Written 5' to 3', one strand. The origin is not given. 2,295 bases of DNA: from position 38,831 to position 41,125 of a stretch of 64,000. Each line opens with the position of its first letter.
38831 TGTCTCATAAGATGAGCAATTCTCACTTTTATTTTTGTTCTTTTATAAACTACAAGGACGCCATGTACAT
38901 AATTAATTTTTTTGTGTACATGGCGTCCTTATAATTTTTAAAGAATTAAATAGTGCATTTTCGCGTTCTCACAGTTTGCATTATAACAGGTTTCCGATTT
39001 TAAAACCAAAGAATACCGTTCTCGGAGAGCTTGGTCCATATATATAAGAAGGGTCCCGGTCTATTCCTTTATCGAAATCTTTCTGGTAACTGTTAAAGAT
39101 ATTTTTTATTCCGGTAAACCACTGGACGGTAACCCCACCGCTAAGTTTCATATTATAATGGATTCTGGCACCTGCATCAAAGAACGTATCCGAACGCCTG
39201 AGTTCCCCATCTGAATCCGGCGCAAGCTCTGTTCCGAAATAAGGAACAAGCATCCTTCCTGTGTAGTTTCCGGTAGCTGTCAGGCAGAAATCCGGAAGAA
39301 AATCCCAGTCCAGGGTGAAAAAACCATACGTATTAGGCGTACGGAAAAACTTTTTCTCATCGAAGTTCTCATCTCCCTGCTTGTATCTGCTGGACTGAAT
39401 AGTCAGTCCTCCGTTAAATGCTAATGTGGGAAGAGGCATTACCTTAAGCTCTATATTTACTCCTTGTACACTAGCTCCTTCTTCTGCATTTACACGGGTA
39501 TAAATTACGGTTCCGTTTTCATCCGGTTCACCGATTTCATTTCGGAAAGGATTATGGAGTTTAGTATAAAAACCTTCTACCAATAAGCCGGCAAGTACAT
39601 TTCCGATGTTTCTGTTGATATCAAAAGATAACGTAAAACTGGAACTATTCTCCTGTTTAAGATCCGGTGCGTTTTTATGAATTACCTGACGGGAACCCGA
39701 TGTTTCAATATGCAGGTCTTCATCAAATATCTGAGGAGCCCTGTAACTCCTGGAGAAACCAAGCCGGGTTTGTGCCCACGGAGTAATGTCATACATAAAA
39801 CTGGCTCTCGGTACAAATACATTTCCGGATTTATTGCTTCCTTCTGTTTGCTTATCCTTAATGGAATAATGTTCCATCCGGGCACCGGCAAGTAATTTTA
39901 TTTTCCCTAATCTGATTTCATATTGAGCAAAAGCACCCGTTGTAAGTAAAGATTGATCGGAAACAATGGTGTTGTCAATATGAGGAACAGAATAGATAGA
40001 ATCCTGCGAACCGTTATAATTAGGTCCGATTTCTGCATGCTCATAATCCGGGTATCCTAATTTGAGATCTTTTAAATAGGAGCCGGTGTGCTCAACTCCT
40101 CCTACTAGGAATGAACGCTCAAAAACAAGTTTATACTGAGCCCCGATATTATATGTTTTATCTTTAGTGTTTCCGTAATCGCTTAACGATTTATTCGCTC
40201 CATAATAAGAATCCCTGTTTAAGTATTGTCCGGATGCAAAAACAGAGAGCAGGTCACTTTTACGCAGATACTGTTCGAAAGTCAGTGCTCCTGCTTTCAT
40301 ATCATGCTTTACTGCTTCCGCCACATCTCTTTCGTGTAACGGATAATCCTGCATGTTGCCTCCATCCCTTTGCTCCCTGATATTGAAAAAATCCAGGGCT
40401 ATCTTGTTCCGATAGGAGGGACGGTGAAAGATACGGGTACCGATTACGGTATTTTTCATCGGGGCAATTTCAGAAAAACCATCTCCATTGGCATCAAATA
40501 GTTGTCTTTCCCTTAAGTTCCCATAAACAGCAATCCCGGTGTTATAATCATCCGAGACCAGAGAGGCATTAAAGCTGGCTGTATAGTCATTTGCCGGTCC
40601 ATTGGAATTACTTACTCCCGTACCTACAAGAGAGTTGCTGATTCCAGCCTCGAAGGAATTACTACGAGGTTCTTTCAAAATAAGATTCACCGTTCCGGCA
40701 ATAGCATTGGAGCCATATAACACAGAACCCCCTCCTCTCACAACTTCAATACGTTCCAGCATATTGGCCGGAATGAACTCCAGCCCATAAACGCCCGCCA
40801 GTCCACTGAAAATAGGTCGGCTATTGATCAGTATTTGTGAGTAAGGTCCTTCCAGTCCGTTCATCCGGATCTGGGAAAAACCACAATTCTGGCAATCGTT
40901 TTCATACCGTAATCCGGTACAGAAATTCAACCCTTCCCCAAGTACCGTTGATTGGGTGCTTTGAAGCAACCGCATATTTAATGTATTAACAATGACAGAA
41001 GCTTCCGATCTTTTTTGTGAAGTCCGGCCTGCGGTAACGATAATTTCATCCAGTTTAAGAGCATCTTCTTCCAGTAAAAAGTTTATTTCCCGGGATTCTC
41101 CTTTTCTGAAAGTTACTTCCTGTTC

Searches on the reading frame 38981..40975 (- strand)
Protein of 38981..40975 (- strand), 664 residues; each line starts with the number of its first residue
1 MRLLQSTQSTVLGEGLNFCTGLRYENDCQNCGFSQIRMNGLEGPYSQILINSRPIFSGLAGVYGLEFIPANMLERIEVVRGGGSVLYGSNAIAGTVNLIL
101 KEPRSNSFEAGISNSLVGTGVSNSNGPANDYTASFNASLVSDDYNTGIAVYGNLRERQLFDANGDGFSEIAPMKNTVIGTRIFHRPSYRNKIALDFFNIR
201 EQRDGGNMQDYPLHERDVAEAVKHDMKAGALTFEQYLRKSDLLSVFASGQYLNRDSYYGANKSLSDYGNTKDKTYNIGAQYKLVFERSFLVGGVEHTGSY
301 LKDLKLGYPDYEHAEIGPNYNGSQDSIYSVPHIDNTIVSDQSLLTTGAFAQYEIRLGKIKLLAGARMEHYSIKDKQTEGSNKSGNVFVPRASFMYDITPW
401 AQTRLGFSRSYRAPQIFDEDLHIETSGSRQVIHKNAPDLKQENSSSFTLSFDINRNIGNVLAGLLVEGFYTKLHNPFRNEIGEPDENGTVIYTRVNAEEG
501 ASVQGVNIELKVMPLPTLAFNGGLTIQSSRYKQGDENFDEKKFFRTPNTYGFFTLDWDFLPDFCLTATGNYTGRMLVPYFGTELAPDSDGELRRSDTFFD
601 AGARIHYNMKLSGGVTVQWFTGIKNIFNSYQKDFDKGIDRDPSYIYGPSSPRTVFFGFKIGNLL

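Call 85: search_protein_families(library=pfam, proteins=[window:38981-40975:-], max_evalue=0.00001)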
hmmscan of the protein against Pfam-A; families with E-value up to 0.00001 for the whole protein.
window:38981-40975:- (664 aa): 3 families
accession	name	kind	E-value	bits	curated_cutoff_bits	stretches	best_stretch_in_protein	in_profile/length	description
PF00593.30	TonB_dep_Rec_b-barrel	-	6.1e-31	109.2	27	1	205-615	41-433/436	TonB dependent receptor-like, beta-barrel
PF07715.20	Plug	-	7.9e-16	58.9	23.9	1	4-95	17-107/107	TonB-dependent Receptor Plug Domain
PF14905.12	OMP_b-brl_3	-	1.4e-15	57.8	27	1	328-576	99-339/408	Outer membrane protein beta-barrel family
